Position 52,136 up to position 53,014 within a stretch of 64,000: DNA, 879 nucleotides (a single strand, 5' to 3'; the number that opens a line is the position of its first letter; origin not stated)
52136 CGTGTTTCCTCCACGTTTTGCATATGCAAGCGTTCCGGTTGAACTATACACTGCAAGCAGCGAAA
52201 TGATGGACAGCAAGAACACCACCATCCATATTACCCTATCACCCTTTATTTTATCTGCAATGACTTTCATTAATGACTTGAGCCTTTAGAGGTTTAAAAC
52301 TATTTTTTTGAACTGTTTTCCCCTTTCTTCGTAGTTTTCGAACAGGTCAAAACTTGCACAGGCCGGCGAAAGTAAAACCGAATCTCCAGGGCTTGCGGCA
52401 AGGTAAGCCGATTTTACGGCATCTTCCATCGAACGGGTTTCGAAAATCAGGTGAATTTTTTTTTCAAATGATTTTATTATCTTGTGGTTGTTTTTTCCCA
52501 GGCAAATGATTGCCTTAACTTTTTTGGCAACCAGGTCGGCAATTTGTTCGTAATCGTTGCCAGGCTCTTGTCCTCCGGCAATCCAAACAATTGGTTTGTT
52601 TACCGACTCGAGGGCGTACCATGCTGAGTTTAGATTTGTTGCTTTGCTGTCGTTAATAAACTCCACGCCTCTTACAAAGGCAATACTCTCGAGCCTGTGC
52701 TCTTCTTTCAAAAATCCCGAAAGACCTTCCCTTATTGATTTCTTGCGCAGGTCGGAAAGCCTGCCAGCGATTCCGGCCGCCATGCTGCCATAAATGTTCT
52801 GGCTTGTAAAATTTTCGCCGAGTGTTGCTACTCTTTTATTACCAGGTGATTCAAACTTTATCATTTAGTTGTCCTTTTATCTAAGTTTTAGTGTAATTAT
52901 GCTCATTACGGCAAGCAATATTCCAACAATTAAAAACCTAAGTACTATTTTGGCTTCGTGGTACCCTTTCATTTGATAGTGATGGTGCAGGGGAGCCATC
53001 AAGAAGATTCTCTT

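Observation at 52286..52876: murD in an otherwise intact dcw cluster is reduced to its C-terminal domain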

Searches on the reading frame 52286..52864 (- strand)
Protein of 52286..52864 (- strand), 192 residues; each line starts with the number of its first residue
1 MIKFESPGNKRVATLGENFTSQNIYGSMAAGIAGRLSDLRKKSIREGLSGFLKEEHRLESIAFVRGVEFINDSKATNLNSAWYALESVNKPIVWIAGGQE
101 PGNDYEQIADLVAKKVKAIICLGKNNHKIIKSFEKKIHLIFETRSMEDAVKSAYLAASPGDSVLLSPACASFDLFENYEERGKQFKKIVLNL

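Call 3: search_protein_families(library=pfam, proteins=[window:52286-52864:-], max_evalue=0.01)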
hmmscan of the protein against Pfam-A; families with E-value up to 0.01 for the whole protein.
window:52286-52864:- (192 aa): 1 family
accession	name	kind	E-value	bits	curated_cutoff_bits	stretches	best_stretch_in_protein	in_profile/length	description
PF02875.26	Mur_ligase_C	-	1.3e-14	55.6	28.4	1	56-169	1-127/127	Mur ligase, glutamate ligase domain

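Call 4: search_protein_families(library=ncbifam, proteins=[window:52286-52864:-], max_evalue=0.01)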
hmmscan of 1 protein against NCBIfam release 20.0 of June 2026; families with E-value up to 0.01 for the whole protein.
window:52286-52864:- (192 aa): 3 families
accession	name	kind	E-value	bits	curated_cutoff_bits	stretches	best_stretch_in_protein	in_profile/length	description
TIGR01087.1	murD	equivalog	8e-50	170.2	211.95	1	25-190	275-440/441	UDP-N-acetylmuramoyl-L-alanine--D-glutamate ligase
TIGR01143.1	murF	subfamily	0.00027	20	288.6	1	5-165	237-403/418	UDP-N-acetylmuramoyl-tripeptide--D-alanyl-D-alanine ligase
NF008897.0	PRK11930.1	equivalog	0.0011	17.1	804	1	39-165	303-438/822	bifunctional UDP-N-acetylmuramoyl-tripeptide:D-alanyl-D-alanine ligase/alanine racemase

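Call 6: find_encoding_contigs(protein=window:52286-52864:-, flank=6000, max_places=10)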
Protein window:52286-52864:- (192 aa): 10 contigs read that carry it; 1 place shown.
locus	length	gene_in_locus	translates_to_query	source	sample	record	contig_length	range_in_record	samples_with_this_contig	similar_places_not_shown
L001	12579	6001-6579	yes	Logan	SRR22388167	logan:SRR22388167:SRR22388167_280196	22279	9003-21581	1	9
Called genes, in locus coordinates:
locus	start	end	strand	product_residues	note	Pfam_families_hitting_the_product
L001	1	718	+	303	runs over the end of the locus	PF01795:Methyltransf_5, PF01728:FtsJ (faint)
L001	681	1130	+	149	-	PF19579:FtsL_2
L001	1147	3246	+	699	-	PF03717:PBP_dimer, PF00905:Transpeptidase, PF03793:PASTA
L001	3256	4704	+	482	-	PF01225:Mur_ligase, PF08245:Mur_ligase_M, PF02875:Mur_ligase_C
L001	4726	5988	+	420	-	PF00953:Glycos_transf_4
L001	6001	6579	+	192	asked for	PF02875:Mur_ligase_C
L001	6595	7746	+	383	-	PF01098:FTSW_RODA_SPOVE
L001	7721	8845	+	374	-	PF03033:Glyco_transf_28, PF04101:Glyco_tran_28_C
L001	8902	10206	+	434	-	PF01225:Mur_ligase, PF08245:Mur_ligase_M, PF02875:Mur_ligase_C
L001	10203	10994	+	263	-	-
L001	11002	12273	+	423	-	PF11104:PilM_2 (faint), PF14450:FtsA, PF00012:HSP70 (faint), PF02491:SHS2_FTSA, PF06277:EutA, PF06723:MreB_Mbl, PF14450:FtsA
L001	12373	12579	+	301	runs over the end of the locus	?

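Call 7: find_homologous_proteins(query=window:52286-52864:-)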
Query window:52286-52864:- (192 aa): 6670 proteins with E <= 0.001 among 6758 candidates; the best 120 are listed.
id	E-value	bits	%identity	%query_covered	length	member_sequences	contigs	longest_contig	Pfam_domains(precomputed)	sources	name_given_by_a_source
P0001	2.4e-120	417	100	100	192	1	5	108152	PF02875.27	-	-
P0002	1.3e-99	349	84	100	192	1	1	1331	PF02875.27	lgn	-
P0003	6.2e-93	328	78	100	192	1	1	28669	PF02875.27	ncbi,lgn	-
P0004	8.7e-87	308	75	98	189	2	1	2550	PF02875.27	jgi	jgi:UDP-N-acetylmuramoylalanine--D-glutamate ligase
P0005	2.0e-86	306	72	100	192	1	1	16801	PF02875.27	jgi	-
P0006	1.1e-70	255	67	89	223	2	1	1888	PF02875.27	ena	-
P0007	1.8e-68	248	67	89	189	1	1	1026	PF02875.27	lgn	-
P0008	1.2e-67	245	67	86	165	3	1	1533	PF02875.27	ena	-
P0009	2.9e-67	244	65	89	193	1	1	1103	PF02875.27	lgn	-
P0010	3.4e-66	241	64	89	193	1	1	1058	PF02875.27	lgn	-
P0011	5.6e-66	240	66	86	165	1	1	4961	PF02875.27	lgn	-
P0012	3.8e-65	237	64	89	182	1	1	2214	PF02875.27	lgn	-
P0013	1.1e-64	236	63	89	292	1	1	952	PF02875.27,PF08245.19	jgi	jgi:UDP-N-acetylmuramoylalanine--D-glutamate ligase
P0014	1.1e-64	236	61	89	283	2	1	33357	PF02875.27,PF08245.19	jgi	jgi:UDP-N-acetylmuramoylalanine--D-glutamate ligase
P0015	1.3e-64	235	64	89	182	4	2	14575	PF02875.27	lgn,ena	-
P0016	2.0e-64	235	65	88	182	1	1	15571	PF02875.27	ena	-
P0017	2.0e-64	235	61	89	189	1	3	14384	PF02875.27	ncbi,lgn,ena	-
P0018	2.1e-64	235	61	89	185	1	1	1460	PF02875.27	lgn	-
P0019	2.8e-64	234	65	90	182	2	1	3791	PF02875.27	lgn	-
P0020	4.0e-64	234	61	89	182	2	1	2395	PF02875.27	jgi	-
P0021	4.7e-64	234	63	89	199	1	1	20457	PF02875.27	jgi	jgi:UDP-N-acetylmuramoylalanine--D-glutamate ligase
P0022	6.2e-64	233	59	89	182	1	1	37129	PF02875.27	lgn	-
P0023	7.0e-64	233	62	89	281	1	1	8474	PF02875.27,PF08245.19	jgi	jgi:UDP-N-acetylmuramoylalanine--D-glutamate ligase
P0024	7.6e-64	233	61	89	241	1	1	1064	PF02875.27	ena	-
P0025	7.8e-64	233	63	89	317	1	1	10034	PF02875.27,PF08245.19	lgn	-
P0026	7.9e-64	233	61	91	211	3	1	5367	PF02875.27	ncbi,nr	ncbi:MAG TPA: cyanophycin synthetase, partial [Bacteroidia bacterium]|nr:cyanophycin synthetase [Bac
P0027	9.9e-64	233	61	89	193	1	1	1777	PF02875.27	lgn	-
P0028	1.2e-63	232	62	89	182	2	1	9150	PF02875.27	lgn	-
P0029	1.5e-63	232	61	89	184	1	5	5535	PF02875.27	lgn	-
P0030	1.5e-63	232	63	89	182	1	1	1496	PF02875.27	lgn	-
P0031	2.2e-63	231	62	89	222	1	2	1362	PF02875.27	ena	-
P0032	2.8e-63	231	63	89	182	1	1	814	PF02875.27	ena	-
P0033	2.8e-63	231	58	90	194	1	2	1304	PF02875.27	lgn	-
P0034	3.1e-63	231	62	89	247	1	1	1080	PF02875.27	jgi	jgi:UDP-N-acetylmuramoylalanine--D-glutamate ligase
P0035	3.3e-63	231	62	89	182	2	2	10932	PF02875.27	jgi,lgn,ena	-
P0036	3.6e-63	231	61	89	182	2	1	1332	PF02875.27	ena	-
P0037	3.8e-63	231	63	89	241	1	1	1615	PF02875.27,PF08245.19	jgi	jgi:UDP-N-acetylmuramoylalanine--D-glutamate ligase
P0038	4.3e-63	230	53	89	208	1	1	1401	PF02875.27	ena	-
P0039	4.3e-63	230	63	90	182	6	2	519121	PF02875.27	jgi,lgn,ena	-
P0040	4.7e-63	230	62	89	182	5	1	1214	PF02875.27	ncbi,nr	ncbi:MAG TPA: cyanophycin synthetase, partial [Bacteroidia bacterium]|nr:cyanophycin synthetase [Bac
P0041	4.8e-63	230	63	88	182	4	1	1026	PF02875.27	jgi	jgi:UDP-N-acetylmuramoylalanine--D-glutamate ligase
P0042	5.2e-63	230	63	88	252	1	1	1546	PF02875.27,PF08245.19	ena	-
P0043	6.2e-63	230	62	90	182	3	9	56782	PF02875.27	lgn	-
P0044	6.7e-63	230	64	89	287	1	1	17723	PF02875.27,PF08245.19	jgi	jgi:UDP-N-acetylmuramoylalanine--D-glutamate ligase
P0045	7.5e-63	230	64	89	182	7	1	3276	PF02875.27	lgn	-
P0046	7.8e-63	230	62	89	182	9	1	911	PF02875.27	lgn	-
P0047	8.4e-63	230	62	89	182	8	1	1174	PF02875.27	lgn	-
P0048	8.6e-63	229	61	89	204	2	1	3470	PF02875.27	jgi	jgi:UDP-N-acetylmuramoylalanine--D-glutamate ligase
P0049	8.7e-63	229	64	88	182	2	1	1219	PF02875.27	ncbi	-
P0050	9.8e-63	229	63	89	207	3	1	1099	PF02875.27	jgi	jgi:UDP-N-acetylmuramoylalanine--D-glutamate ligase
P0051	1.1e-62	229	63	88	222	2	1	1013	PF02875.27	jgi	jgi:UDP-N-acetylmuramoylalanine--D-glutamate ligase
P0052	1.1e-62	229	63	89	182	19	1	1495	PF02875.27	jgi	-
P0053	1.3e-62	229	62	89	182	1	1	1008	PF02875.27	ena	-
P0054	1.3e-62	229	61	89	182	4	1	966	PF02875.27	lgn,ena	-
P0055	1.4e-62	229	61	89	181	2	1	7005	PF02875.27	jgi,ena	-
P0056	1.4e-62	229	63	89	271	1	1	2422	PF02875.27,PF08245.19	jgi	jgi:UDP-N-acetylmuramoylalanine--D-glutamate ligase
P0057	1.6e-62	229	61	89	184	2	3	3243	PF02875.27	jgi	jgi:UDP-N-acetylmuramoylalanine--D-glutamate ligase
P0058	1.6e-62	229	63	89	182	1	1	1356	PF02875.27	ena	-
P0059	1.7e-62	229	61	89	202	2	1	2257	PF02875.27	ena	-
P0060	1.7e-62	229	61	89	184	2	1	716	PF02875.27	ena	-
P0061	1.7e-62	228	60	89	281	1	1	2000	PF02875.27,PF08245.19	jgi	jgi:UDP-N-acetylmuramoylalanine--D-glutamate ligase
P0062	1.8e-62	228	61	89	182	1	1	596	PF02875.27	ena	-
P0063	2.9e-62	228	62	89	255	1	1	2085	PF02875.27,PF08245.19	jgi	jgi:UDP-N-acetylmuramoylalanine--D-glutamate ligase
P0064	3.2e-62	228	62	89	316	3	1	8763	PF02875.27,PF08245.19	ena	-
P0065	3.2e-62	228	60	89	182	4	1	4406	PF02875.27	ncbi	-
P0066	3.3e-62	228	64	88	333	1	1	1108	PF02875.27,PF08245.19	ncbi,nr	ncbi:MAG TPA: UDP-N-acetylmuramoyl-L-alanine--D-glutamate ligase, partial [Bacteroidia bacterium]|nr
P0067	3.4e-62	228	61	89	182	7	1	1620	PF02875.27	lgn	-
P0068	3.6e-62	227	61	89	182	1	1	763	PF02875.27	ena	-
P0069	3.6e-62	227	61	89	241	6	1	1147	PF02875.27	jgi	jgi:UDP-N-acetylmuramoylalanine--D-glutamate ligase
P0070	3.6e-62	227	61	89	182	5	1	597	PF02875.27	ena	-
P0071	3.6e-62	227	61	89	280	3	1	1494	PF02875.27,PF08245.19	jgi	jgi:UDP-N-acetylmuramoylalanine--D-glutamate ligase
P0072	3.7e-62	227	64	86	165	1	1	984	PF02875.27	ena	-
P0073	3.8e-62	227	61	89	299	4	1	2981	PF02875.27,PF08245.19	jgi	jgi:UDP-N-acetylmuramoylalanine--D-glutamate ligase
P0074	3.8e-62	227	58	88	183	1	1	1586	PF02875.27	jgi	jgi:UDP-N-acetylmuramoylalanine--D-glutamate ligase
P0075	4.0e-62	227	59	89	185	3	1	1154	PF02875.27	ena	-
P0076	4.1e-62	227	61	89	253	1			PF02875.27,PF08245.19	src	-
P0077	4.2e-62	227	58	99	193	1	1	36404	PF02875.27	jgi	jgi:UDP-N-acetylmuramoylalanine--D-glutamate ligase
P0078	4.2e-62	227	55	98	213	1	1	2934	PF02875.27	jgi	-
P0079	4.5e-62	227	61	91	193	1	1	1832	PF02875.27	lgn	-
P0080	4.5e-62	227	61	89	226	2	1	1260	PF02875.27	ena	-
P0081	5.0e-62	227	62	89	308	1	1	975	PF02875.27,PF08245.19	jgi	jgi:UDP-N-acetylmuramoylalanine--D-glutamate ligase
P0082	5.5e-62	227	62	89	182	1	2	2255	PF02875.27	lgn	-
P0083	5.7e-62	227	62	89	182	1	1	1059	PF02875.27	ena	-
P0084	5.7e-62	227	61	88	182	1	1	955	PF02875.27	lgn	-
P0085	6.2e-62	227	60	89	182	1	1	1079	PF02875.27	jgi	jgi:UDP-N-acetylmuramoylalanine--D-glutamate ligase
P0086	6.4e-62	227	65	86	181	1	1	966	PF02875.27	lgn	-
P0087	7.1e-62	226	63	88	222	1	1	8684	PF02875.27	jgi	jgi:UDP-N-acetylmuramoylalanine--D-glutamate ligase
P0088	8.6e-62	226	60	89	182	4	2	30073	PF02875.27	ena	-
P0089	9.5e-62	226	60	89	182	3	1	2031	PF02875.27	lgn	-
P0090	9.7e-62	226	61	89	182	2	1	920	PF02875.27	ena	-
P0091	9.9e-62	226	62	89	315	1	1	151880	PF02875.27,PF08245.19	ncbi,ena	-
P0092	1.0e-61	226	59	89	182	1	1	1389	PF02875.27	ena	-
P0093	1.0e-61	226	61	89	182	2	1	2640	PF02875.27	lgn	-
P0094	1.0e-61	226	61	89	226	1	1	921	PF02875.27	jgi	jgi:UDP-N-acetylmuramoylalanine--D-glutamate ligase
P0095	1.0e-61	226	61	89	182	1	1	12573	PF02875.27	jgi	jgi:UDP-N-acetylmuramoylalanine--D-glutamate ligase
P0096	1.1e-61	226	61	89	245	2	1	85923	PF02875.27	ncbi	ncbi:MAG: UDP-N-acetylmuramoyl-L-alanine--D-glutamate ligase, partial [Bacteroidota bacterium]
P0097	1.2e-61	226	55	100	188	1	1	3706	PF02875.27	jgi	jgi:UDP-N-acetylmuramoylalanine--D-glutamate ligase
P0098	1.3e-61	226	61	89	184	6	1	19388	PF02875.27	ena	-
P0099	1.3e-61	226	60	89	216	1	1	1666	PF02875.27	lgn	-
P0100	1.4e-61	226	62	89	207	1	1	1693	PF02875.27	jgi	jgi:UDP-N-acetylmuramoylalanine--D-glutamate ligase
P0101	1.4e-61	225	63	89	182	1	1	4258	PF02875.27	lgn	-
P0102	1.5e-61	225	60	92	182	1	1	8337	PF02875.27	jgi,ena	-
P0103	1.6e-61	225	63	88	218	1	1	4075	PF02875.27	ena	-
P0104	1.6e-61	225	60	89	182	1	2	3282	PF02875.27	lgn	-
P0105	1.7e-61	225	61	89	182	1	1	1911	PF02875.27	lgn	-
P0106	1.7e-61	225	61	88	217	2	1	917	PF02875.27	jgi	jgi:UDP-N-acetylmuramoylalanine--D-glutamate ligase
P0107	1.8e-61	225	61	89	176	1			PF02875.27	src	-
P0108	1.8e-61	225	61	89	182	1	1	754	PF02875.27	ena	-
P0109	1.9e-61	225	61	89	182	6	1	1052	PF02875.27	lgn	-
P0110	1.9e-61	225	63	86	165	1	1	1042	PF02875.27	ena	-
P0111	2.1e-61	225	61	89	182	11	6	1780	PF02875.27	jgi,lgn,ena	-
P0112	2.1e-61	225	60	89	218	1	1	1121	PF02875.27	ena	-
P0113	2.2e-61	225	63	90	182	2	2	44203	PF02875.27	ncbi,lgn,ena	-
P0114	2.3e-61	225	63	89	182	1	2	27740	PF02875.27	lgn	-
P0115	2.3e-61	225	60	89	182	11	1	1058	PF02875.27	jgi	jgi:UDP-N-acetylmuramoylalanine--D-glutamate ligase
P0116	2.3e-61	225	61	89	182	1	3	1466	PF02875.27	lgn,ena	-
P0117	2.4e-61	225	60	89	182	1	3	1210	PF02875.27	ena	-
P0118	2.4e-61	225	66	86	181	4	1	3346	PF02875.27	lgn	-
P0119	2.4e-61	225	61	89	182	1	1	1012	PF02875.27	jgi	jgi:UDP-N-acetylmuramoylalanine--D-glutamate ligase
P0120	2.4e-61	225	60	89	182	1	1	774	PF02875.27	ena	-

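Call 9: find_encoding_contigs(protein=P0039, flank=6000, max_places=3)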
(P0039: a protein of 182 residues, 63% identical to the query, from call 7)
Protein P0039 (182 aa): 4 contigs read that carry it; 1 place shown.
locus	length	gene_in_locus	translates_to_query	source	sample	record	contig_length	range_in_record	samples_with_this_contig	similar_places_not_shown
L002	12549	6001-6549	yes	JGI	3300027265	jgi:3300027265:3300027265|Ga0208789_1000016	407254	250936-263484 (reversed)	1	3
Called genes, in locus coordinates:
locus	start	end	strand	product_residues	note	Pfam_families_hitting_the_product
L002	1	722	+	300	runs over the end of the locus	PF01728:FtsJ, PF01795:Methyltransf_5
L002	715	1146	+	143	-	PF19579:FtsL_2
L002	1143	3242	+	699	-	PF03717:PBP_dimer (weak), PF00905:Transpeptidase, PF03793:PASTA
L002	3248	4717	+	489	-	PF01225:Mur_ligase, PF08245:Mur_ligase_M, PF02875:Mur_ligase_C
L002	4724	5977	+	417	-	PF10555:MraY_sig1 (weak), PF00953:Glycos_transf_4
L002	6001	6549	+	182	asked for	PF02875:Mur_ligase_C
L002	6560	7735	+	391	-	PF01098:FTSW_RODA_SPOVE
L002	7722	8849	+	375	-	PF03033:Glyco_transf_28, PF04101:Glyco_tran_28_C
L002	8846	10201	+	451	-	PF01225:Mur_ligase, PF08245:Mur_ligase_M, PF02875:Mur_ligase_C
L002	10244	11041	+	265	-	-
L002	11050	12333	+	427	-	PF11104:PilM_2 (faint), PF02491:SHS2_FTSA, PF06723:MreB_Mbl, PF06277:EutA, PF14450:FtsA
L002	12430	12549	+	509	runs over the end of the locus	PF00091:Tubulin, PF12327:FtsZ_C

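Call 10: find_encoding_contigs(protein=P0091, flank=6000, max_places=3)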
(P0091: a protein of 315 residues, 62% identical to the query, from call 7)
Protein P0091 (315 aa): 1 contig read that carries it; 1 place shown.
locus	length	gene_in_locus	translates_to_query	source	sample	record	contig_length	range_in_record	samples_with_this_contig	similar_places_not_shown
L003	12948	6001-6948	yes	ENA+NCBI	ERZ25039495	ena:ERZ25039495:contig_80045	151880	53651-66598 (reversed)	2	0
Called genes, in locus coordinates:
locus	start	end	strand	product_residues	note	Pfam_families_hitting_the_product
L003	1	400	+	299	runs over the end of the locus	PF01728:FtsJ, PF01795:Methyltransf_5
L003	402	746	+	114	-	PF19579:FtsL_2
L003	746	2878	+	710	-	PF03717:PBP_dimer, PF00905:Transpeptidase, PF03793:PASTA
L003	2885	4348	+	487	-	PF01225:Mur_ligase, PF08245:Mur_ligase_M, PF02875:Mur_ligase_C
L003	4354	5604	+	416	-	PF00953:Glycos_transf_4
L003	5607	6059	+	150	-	PF21377:MurD_N, PF21799:MurD-like_N, PF08245:Mur_ligase_M (weak)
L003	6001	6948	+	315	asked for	PF08245:Mur_ligase_M, PF02875:Mur_ligase_C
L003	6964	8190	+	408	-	PF01098:FTSW_RODA_SPOVE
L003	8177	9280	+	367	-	PF03033:Glyco_transf_28, PF04101:Glyco_tran_28_C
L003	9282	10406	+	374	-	PF01225:Mur_ligase, PF08245:Mur_ligase_M, PF02875:Mur_ligase_C (weak)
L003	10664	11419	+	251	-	-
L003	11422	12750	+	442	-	PF02491:SHS2_FTSA, PF06723:MreB_Mbl (weak), PF14450:FtsA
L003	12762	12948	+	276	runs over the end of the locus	PF00091:Tubulin, PF12327:FtsZ_C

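Call 17: find_related_loci(query=A1, collection=genome_contigs, flank=10000)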
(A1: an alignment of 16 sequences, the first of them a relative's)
Query A1 (192 aa) in genome_contigs; peptide patterns used: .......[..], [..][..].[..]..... (x = any residue, [..] = any of these).
600 stretches matched a pattern (row limit reached: there are more); 595 encode a relative of the query (tblastn E <= 1e-3); the best 80 are kept; 80 distinct loci.
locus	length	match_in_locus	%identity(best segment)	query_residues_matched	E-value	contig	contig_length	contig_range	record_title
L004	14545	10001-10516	61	21-192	1e-71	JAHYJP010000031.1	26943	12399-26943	MAG: Bacteroidales bacterium isolate KA25 NODE_948_length_26975_cov_6.069167, whole genome shotgun sequence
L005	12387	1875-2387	63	22-192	8e-71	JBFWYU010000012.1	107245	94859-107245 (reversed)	MAG: Bacteroidia bacterium isolate CA_2019_TPBS_171 NODE_1626_length_107245_cov_6.509756_TPBS, whole genome shotgun sequ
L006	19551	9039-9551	63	22-192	1e-70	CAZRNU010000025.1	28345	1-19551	MAG TPA_asm: uncultured Bacteroidales bacterium isolate binchicken_co168_322 genome assembly, contig: NODE_2893_length_2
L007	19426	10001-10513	63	22-192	2e-70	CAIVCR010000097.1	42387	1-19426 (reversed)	MAG: uncultured Bacteroidia bacterium isolate YR4_bin-0611 genome assembly, contig: bin-0611:097/130, whole genome shotg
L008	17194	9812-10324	64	22-192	8e-70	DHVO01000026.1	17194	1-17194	MAG TPA_asm: Bacteroidales bacterium UBA5206 UBA5206_contig_49662, whole genome shotgun sequence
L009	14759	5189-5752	59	15-192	5e-70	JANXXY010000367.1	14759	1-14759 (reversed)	MAG: Bacteroidales bacterium isolate GL140_3_metabat_26 GL140_3_k141_1942265, whole genome shotgun sequence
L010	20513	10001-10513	63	22-192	1e-69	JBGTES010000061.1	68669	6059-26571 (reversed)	MAG: Flavobacteriales bacterium isolate JTS-RE173 k141_6014251, whole genome shotgun sequence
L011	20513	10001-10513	62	22-192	1e-69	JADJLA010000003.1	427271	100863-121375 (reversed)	MAG: Sphingobacteriaceae bacterium isolate EsbE_18-Q3-R3-47_MAXAC.117_sub tig00001791-10-4265060, whole genome shotgun s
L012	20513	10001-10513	61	22-192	4e-69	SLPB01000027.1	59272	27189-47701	MAG: Bacteroidales bacterium isolate CSSed165cm_477 CSSed16-5cm-367, whole genome shotgun sequence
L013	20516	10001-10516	59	21-192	2e-69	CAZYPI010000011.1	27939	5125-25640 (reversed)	MAG TPA_asm: uncultured Rikenellaceae bacterium isolate SRP163575_co1_577 genome assembly, contig: NODE_3358_length_2793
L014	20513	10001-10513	63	22-192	4e-69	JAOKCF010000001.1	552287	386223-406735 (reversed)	Vicingaceae bacterium isolate AH-578-N02 AH-578-N02_NODE_1, whole genome shotgun sequence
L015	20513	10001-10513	61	22-192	8e-69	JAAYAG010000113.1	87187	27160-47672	MAG: Bacteroidales bacterium isolate AS06rmzACSIP_10 587449_AS06, whole genome shotgun sequence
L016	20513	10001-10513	61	22-192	5e-69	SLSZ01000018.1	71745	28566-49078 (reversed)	MAG: Bacteroidales bacterium isolate CSSed165cm_83 CSSed16-5cm-211, whole genome shotgun sequence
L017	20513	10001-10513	61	22-192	5e-69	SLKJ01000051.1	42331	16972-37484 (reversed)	MAG: Bacteroidales bacterium isolate CSSed165cm_267R1 CSSed16-5cm-1018, whole genome shotgun sequence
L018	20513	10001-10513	60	22-192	3e-68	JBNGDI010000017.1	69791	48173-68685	MAG: Bacteroidales bacterium isolate E05-024 bin53.fa-17, whole genome shotgun sequence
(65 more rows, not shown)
